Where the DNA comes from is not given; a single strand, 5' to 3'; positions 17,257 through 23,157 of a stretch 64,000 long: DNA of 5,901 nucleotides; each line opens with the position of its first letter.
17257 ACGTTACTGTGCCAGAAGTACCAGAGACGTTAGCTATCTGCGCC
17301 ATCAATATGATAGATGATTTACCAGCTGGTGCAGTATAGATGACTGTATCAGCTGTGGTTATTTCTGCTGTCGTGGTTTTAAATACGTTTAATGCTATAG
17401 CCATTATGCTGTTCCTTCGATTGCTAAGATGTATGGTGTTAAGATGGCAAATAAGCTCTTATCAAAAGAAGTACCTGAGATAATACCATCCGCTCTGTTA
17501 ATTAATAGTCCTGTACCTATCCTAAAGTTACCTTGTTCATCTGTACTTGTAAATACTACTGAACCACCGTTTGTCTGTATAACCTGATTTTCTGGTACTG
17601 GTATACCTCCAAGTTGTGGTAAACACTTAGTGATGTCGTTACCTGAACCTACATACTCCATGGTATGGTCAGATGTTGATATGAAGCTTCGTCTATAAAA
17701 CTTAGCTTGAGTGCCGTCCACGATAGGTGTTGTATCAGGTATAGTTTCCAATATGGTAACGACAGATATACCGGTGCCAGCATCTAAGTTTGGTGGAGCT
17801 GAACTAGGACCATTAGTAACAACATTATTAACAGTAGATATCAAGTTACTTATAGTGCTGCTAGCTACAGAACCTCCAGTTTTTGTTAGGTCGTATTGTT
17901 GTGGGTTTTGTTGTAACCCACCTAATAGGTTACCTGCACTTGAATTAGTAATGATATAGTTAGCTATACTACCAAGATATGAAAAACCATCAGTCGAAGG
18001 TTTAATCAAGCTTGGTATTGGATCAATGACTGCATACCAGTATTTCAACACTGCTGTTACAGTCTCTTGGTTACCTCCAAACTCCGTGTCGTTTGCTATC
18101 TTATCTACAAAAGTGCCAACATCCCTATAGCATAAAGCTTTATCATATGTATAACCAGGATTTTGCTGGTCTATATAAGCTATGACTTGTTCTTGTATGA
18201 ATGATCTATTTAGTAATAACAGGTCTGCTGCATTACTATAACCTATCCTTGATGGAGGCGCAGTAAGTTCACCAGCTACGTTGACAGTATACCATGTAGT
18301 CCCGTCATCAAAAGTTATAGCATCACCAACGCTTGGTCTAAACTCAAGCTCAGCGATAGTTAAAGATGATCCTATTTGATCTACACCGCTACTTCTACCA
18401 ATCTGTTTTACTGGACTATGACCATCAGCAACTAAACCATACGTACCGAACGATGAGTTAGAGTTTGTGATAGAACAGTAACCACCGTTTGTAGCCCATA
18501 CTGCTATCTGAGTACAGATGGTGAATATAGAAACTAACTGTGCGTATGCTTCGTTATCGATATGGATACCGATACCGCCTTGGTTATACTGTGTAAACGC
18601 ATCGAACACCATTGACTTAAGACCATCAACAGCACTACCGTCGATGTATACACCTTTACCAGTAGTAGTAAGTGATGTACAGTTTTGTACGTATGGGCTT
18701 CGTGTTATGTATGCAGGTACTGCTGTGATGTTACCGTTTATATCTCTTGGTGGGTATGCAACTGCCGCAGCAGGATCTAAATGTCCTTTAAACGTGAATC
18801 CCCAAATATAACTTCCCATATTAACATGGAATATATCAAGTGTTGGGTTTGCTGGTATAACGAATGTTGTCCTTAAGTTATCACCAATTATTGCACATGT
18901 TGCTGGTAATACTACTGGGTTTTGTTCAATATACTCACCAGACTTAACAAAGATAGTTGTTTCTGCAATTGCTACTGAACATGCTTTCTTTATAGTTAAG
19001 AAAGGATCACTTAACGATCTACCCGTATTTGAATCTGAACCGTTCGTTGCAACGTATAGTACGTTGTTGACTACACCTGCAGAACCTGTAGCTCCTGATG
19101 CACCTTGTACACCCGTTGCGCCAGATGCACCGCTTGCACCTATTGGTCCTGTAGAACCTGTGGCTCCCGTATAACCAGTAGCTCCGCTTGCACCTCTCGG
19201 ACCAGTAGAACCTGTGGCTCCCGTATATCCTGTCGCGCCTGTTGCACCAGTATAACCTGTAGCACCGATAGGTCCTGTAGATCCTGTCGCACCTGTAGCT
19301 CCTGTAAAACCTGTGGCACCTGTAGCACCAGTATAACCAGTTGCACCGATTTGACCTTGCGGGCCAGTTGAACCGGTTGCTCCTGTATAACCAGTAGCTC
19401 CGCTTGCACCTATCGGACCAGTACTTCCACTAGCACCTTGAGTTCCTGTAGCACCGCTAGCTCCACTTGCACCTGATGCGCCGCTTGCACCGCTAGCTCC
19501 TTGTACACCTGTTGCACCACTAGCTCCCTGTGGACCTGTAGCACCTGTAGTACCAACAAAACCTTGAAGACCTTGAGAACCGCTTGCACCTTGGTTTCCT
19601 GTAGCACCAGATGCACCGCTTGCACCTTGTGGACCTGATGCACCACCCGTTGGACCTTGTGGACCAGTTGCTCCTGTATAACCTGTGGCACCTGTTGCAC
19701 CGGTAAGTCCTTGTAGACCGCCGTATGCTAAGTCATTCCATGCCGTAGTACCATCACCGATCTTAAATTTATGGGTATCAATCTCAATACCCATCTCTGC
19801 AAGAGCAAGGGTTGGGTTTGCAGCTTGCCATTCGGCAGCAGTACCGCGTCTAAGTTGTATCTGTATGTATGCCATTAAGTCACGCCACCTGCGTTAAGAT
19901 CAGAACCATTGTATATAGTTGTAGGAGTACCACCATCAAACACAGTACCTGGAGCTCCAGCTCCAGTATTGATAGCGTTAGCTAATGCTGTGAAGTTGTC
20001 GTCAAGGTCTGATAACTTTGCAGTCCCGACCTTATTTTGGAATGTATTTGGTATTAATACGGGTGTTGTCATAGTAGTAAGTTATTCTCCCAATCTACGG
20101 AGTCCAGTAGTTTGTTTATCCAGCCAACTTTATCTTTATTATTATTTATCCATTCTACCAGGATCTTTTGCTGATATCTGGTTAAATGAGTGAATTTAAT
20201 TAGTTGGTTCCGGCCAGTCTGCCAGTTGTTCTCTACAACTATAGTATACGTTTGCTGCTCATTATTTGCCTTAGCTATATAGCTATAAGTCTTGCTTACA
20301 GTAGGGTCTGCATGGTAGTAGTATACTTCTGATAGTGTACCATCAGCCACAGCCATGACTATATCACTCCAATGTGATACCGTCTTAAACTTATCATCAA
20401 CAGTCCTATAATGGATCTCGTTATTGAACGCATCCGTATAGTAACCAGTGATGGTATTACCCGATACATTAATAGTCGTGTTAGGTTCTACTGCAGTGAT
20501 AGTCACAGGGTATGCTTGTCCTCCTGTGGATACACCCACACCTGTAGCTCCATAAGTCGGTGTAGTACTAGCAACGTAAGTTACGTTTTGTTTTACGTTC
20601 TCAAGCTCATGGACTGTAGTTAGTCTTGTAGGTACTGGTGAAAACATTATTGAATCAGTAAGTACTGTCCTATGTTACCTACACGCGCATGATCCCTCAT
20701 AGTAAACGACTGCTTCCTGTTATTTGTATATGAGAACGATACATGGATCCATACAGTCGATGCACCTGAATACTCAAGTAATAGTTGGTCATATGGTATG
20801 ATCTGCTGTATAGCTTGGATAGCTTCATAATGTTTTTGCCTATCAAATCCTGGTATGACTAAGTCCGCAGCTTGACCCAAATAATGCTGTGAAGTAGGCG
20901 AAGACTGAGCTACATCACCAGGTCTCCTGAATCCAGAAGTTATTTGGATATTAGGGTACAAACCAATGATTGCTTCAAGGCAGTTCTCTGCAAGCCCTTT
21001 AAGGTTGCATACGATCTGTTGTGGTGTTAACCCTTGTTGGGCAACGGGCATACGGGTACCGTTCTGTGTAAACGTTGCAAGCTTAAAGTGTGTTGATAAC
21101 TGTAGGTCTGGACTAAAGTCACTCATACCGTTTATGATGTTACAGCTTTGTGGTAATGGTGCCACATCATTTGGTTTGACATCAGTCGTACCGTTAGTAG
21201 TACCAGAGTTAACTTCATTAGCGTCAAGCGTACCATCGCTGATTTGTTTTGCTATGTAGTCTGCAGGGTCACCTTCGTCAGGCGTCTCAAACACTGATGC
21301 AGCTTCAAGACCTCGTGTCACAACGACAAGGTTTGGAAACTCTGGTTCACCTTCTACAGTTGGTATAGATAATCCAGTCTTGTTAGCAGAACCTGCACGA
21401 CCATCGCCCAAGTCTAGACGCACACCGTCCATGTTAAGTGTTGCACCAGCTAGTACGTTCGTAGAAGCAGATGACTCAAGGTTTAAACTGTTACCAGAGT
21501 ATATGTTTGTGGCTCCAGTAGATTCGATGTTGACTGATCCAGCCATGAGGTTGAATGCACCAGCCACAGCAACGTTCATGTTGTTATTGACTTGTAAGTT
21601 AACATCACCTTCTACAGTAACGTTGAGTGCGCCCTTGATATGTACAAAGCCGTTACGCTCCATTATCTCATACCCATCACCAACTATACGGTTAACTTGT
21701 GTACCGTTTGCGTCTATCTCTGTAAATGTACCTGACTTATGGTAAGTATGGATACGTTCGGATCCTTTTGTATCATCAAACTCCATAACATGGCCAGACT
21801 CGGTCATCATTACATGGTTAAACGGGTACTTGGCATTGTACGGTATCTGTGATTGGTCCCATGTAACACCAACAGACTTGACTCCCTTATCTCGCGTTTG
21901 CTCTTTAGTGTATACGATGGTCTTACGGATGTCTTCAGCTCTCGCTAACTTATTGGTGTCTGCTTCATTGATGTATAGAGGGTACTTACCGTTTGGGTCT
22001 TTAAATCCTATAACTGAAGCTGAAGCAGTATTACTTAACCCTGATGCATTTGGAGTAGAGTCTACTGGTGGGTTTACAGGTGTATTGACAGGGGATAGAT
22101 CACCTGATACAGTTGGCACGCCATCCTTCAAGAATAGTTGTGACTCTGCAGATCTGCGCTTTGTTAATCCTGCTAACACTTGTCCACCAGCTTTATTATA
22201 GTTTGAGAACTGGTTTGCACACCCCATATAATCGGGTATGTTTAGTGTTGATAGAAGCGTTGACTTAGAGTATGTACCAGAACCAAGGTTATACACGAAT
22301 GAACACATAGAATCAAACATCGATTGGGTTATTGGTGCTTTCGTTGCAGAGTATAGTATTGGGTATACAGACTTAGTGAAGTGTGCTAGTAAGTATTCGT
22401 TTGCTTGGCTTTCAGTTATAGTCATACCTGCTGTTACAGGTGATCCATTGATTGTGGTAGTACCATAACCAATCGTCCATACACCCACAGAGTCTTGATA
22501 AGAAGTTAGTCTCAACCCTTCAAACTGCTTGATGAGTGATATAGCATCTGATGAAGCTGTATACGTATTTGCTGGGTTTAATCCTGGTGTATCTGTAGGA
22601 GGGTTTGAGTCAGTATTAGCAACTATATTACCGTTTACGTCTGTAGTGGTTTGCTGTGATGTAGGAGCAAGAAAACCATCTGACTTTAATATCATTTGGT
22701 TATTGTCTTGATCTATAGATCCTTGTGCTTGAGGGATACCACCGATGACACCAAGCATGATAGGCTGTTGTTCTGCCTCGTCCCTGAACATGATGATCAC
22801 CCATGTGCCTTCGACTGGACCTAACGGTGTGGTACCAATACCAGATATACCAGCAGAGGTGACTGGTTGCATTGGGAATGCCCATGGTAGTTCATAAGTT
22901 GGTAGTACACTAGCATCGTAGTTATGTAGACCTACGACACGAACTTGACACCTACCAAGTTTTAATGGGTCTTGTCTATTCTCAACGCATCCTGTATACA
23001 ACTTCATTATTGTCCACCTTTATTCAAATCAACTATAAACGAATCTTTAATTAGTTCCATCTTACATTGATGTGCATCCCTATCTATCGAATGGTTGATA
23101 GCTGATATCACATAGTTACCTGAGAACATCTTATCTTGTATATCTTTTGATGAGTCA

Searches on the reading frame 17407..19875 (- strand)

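Call 95: search_protein_families(library=phrogs, proteins=[window:17407-19875:-], max_evalue=0.00001)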
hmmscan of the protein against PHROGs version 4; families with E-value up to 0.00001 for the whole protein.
window:17407-19875:- (823 aa): 46 families (the best 25 are shown)
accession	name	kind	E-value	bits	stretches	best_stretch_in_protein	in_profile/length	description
phrog_17885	-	tail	1.2e-83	282.7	3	699-820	883-1001/1002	tail fiber protein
phrog_5342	-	tail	1.1e-55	189.4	3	274-369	297-397/3319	tail fiber protein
phrog_3442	-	unknown function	3.4e-55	187.2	3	709-820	3857-3966/3967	-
phrog_5073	-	tail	6e-52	178.3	3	160-299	259-382/519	tail fiber protein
phrog_6320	-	tail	2.2e-50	173.3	2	146-274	88-222/745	tail fiber protein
phrog_819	-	tail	8.2e-45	154.4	1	52-294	504-782/1024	tail protein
phrog_3420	-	unknown function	2.6e-34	118.9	1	53-269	137-368/929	-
phrog_9851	-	tail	4.5e-34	118.4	2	389-489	522-631/1092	tail fiber protein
phrog_18350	-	tail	1.1e-32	114.7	4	164-263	98-198/253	tail fiber protein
phrog_29268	-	unknown function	7.5e-32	111.3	2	52-178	417-536/653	-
phrog_8745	-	tail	6.4e-31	107.6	2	123-281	1386-1543/1803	tail fiber protein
phrog_28263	-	tail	6.5e-27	94.2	1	49-270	549-771/1400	tail fiber protein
phrog_29288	-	unknown function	2.3e-25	89.3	3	404-493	490-582/1558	-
phrog_30509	-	tail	2.6e-22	80.2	3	148-223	40-115/254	collagen like minor tail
phrog_36982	-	unknown function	1.8e-21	76.8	1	51-268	440-662/944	-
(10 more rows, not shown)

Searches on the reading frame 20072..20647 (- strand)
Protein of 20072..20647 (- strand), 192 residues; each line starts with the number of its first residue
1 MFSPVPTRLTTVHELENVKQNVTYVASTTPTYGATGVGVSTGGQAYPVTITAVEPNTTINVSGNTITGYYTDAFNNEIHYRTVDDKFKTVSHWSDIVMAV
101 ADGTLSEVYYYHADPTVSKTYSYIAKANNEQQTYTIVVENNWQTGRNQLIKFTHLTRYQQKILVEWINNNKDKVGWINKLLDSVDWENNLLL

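Call 95: search_protein_families(library=phrogs, proteins=[window:20072-20647:-], max_evalue=0.00001)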
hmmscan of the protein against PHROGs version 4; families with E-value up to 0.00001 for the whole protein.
window:20072-20647:- (192 aa): 1 family
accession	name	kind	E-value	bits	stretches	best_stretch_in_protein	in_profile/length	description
phrog_1168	-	unknown function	3e-10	41.4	1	41-166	30-145/160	-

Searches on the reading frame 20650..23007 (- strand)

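Call 96: search_protein_families(library=phrogs, proteins=[window:20650-23007:-], max_evalue=0.00001)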
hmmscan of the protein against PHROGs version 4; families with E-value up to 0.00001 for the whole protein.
window:20650-23007:- (786 aa): 14 families
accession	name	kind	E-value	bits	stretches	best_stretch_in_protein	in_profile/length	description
phrog_430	-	tail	5.9e-89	300.6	2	377-771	317-647/868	baseplate hub subunit and tail lysozyme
phrog_7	-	lysis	1.7e-50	173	1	144-301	547-704/873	endolysin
phrog_33083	-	lysis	9.4e-24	84.9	1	153-294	5-142/456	endolysin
phrog_1922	-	tail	1.2e-19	71.4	1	16-147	40-174/932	baseplate hub subunit and tail lysozyme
phrog_27932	-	tail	2.1e-18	66.9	1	393-501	531-650/855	baseplate hub subunit and tail lysozyme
phrog_10457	-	lysis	1.6e-17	64.5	1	195-293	1-94/95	endolysin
phrog_694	-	tail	2.1e-17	63.7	1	6-97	26-122/851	baseplate hub and tail lysozyme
phrog_894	-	lysis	3.6e-14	53.5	1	634-765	43-168/389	endolysin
phrog_28234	-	lysis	8.5e-13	49.1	1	154-295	66-222/372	endolysin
phrog_7910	-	lysis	1.4e-11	45.8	1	220-294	19-93/96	endolysin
phrog_3572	-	lysis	1.3e-09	38.1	1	157-203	269-315/653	endolysin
phrog_13211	-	tail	2e-08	33.7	0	166-269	761-865/887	baseplate hub subunit and tail lysozyme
phrog_24638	-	tail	3.4e-08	34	1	391-518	20-153/289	baseplate hub subunit and tail lysozyme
phrog_33098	-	tail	1e-06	28.9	1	19-136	51-169/641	baseplate hub and tail lysozyme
